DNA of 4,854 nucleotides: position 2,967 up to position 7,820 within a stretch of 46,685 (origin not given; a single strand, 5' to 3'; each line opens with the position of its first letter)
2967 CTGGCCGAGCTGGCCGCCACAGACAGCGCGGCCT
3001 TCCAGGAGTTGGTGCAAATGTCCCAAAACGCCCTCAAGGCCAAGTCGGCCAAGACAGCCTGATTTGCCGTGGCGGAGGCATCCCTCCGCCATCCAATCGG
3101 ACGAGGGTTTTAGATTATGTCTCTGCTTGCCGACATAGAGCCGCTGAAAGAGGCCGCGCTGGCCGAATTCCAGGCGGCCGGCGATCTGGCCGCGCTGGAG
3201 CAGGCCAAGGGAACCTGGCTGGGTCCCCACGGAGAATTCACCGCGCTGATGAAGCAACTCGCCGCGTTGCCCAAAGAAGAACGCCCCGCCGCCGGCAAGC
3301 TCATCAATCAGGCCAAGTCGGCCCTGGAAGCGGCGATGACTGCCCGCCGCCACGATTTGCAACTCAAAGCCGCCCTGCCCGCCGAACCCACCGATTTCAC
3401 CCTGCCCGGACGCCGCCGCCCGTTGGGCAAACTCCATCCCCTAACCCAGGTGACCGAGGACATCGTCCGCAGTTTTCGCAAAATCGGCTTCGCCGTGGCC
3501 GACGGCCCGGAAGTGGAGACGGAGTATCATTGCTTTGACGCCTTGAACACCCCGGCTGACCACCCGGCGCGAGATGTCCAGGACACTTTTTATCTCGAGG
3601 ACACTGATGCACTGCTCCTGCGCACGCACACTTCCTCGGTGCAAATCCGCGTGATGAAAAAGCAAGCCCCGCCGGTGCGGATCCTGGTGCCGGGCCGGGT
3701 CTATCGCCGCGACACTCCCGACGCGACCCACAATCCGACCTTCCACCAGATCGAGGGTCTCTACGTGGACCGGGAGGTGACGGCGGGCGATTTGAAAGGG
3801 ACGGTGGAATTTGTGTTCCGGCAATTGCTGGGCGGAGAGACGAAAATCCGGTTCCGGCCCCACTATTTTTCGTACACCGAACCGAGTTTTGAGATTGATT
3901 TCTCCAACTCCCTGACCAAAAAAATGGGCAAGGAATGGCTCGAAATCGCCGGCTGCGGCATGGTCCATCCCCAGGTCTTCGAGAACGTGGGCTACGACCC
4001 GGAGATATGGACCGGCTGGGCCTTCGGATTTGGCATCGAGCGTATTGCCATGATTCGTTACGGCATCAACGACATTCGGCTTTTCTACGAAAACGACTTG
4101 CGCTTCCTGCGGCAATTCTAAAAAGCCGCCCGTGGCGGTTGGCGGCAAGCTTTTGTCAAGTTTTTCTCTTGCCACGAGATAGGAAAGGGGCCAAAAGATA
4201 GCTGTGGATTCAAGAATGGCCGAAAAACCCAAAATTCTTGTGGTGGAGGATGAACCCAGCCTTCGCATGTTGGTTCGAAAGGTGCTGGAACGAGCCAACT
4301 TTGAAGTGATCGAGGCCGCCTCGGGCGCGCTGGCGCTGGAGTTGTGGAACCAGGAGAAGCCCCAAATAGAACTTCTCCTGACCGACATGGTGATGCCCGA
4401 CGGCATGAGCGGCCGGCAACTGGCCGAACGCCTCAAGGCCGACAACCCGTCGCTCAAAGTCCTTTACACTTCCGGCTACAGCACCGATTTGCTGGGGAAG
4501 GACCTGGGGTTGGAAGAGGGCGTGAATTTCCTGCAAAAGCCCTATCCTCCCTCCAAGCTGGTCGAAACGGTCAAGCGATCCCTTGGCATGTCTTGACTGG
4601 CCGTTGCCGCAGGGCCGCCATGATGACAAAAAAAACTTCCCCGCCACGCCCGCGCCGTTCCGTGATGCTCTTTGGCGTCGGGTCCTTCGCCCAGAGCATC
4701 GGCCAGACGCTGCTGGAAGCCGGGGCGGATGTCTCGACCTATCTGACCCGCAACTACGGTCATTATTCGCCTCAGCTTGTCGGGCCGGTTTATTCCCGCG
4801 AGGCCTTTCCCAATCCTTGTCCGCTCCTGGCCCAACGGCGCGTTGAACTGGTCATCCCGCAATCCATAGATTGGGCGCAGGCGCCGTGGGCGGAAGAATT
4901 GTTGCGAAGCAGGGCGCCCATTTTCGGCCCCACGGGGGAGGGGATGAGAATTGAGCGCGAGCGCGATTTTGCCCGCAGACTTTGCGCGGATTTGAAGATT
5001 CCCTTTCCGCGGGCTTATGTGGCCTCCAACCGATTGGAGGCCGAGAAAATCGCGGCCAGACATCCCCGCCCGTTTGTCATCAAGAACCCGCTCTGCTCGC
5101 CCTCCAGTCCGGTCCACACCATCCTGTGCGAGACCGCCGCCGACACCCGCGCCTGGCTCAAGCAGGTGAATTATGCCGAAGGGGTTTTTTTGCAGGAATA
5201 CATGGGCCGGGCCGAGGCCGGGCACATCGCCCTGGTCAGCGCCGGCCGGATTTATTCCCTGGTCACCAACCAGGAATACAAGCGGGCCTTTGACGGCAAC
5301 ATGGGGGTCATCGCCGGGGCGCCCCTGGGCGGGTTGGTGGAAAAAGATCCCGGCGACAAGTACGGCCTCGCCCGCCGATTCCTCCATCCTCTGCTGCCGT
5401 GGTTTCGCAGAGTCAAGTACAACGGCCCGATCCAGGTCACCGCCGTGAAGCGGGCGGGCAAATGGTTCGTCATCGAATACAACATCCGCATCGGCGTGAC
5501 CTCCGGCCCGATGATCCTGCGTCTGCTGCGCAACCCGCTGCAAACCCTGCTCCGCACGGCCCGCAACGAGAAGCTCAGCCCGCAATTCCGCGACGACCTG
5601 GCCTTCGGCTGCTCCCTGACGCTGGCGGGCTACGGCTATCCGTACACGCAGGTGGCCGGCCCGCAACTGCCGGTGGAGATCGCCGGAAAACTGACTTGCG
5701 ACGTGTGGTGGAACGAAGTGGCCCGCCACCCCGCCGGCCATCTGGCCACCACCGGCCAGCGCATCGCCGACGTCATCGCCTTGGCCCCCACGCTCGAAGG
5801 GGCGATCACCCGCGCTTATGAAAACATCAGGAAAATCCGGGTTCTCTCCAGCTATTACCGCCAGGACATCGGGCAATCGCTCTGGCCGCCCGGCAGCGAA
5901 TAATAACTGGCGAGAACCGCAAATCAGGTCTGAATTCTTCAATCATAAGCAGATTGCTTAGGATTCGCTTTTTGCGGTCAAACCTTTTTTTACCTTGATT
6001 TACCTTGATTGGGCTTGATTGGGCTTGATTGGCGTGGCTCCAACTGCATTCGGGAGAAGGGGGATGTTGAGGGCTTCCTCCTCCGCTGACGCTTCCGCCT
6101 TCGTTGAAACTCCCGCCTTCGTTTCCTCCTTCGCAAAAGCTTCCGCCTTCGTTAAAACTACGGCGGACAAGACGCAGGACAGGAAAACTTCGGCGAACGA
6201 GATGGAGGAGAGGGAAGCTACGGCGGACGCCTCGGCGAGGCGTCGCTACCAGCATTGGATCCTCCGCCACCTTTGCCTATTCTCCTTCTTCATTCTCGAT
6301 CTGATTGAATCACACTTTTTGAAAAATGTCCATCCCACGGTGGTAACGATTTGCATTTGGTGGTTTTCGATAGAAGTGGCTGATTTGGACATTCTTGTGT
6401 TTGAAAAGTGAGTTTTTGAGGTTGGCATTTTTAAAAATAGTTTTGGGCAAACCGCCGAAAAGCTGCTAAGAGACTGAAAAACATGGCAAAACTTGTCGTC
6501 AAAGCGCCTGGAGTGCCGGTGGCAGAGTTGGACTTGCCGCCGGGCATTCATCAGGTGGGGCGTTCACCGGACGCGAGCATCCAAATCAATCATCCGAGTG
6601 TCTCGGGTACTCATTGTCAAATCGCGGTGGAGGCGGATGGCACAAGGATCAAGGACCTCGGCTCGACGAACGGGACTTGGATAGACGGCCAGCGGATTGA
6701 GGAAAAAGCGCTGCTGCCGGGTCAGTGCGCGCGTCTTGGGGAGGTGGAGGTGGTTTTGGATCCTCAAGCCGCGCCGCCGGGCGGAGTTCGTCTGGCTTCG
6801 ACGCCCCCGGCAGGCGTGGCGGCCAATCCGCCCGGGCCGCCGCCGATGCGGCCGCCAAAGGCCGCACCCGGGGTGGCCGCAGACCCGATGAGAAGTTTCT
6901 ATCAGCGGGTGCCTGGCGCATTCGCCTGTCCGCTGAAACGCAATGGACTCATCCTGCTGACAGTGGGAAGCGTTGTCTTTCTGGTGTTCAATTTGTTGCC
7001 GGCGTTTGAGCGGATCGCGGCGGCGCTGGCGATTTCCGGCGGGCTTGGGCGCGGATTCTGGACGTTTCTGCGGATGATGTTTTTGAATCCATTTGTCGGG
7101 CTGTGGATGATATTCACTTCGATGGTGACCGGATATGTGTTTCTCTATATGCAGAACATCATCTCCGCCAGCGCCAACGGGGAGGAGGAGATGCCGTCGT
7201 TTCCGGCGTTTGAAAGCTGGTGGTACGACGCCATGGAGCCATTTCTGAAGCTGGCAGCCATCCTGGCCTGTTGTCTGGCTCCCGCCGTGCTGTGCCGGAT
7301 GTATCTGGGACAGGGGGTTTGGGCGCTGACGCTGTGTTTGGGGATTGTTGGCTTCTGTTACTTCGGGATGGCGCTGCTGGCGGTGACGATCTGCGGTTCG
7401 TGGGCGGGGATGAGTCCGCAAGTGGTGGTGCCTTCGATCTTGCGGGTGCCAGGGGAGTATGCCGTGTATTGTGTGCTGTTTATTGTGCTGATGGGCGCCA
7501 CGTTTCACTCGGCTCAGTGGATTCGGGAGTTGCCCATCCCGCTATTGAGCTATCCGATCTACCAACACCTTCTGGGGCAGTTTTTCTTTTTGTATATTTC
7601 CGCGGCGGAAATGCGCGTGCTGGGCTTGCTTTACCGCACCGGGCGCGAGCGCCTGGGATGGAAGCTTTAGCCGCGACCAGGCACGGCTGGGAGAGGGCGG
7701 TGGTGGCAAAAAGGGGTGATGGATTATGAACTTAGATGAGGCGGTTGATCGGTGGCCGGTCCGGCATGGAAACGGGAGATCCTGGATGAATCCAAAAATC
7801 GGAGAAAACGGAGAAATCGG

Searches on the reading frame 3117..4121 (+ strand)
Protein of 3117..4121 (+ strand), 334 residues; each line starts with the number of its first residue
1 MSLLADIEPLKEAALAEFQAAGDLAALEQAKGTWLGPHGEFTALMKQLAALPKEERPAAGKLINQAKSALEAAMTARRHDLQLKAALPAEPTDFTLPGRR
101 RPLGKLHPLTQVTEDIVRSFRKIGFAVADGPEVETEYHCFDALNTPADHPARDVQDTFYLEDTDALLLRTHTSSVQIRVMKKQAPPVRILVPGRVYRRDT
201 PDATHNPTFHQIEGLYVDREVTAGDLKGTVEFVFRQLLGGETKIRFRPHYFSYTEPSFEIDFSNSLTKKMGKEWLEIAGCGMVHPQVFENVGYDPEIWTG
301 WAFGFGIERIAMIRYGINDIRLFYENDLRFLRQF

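Call 66: search_protein_families(library=pfam, proteins=[window:3117-4121:+], max_evalue=0.001)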
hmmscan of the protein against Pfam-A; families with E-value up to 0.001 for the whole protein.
window:3117-4121:+ (334 aa): 2 families
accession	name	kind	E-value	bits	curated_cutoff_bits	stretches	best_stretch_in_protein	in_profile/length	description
PF01409.25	tRNA-synt_2d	-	4.3e-98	328.1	19.8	1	92-334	2-246/246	tRNA synthetases class II core domain (F)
PF02912.23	Phe_tRNA-synt_N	-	3e-19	69.2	22.3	1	23-85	2-64/69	Aminoacyl tRNA synthetase class II, N-terminal domain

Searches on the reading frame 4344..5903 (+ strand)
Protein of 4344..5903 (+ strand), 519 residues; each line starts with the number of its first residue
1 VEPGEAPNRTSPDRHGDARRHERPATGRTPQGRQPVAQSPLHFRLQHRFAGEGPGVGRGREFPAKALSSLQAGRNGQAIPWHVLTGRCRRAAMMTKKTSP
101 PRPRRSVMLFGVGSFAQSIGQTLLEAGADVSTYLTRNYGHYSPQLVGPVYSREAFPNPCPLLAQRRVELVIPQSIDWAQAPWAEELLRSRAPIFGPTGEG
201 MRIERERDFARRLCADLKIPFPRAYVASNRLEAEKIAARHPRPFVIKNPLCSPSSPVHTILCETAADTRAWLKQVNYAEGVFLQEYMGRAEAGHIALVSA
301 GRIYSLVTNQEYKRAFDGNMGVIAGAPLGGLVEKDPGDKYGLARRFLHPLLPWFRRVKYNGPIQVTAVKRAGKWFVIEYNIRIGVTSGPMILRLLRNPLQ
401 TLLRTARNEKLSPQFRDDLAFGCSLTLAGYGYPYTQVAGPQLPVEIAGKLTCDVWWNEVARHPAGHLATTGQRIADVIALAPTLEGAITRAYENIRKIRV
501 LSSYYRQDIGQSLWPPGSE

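Call 66: search_protein_families(library=pfam, proteins=[window:4344-5903:+], max_evalue=0.001)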
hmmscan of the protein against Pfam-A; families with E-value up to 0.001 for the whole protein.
window:4344-5903:+ (519 aa): 2 families
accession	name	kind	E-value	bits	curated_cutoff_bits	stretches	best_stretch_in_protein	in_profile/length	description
PF02843.22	GARS_C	-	5.4e-11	43.1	34.8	1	425-511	4-91/92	Phosphoribosylglycinamide synthetase, C domain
PF01071.24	GARS_A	-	6.3e-05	23.3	27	1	207-325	3-127/194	Phosphoribosylglycinamide synthetase, ATP-grasp (A) domain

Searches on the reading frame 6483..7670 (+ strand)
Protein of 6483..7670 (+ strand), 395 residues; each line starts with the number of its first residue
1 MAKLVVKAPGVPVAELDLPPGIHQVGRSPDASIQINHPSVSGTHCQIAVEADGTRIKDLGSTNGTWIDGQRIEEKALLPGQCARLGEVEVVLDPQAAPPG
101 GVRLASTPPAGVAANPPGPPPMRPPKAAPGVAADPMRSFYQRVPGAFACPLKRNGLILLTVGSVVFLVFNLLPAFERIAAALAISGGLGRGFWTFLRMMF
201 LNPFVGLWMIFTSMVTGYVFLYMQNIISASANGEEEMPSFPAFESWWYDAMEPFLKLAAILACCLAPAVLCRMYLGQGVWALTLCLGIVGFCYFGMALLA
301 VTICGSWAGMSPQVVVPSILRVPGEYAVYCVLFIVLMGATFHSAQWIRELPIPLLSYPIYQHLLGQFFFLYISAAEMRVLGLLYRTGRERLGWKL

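Call 66: search_protein_families(library=pfam, proteins=[window:6483-7670:+], max_evalue=0.001)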
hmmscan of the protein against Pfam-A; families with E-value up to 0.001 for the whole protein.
window:6483-7670:+ (395 aa): 2 families
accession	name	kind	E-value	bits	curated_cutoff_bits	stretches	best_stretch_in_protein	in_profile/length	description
PF00498.31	FHA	-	7.1e-16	58.8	20.7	1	25-78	3-58/67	FHA domain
PF16697.10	Yop-YscD_cpl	-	1.7e-12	47.8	33.2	1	15-95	11-93/94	Inner membrane component of T3SS, cytoplasmic domain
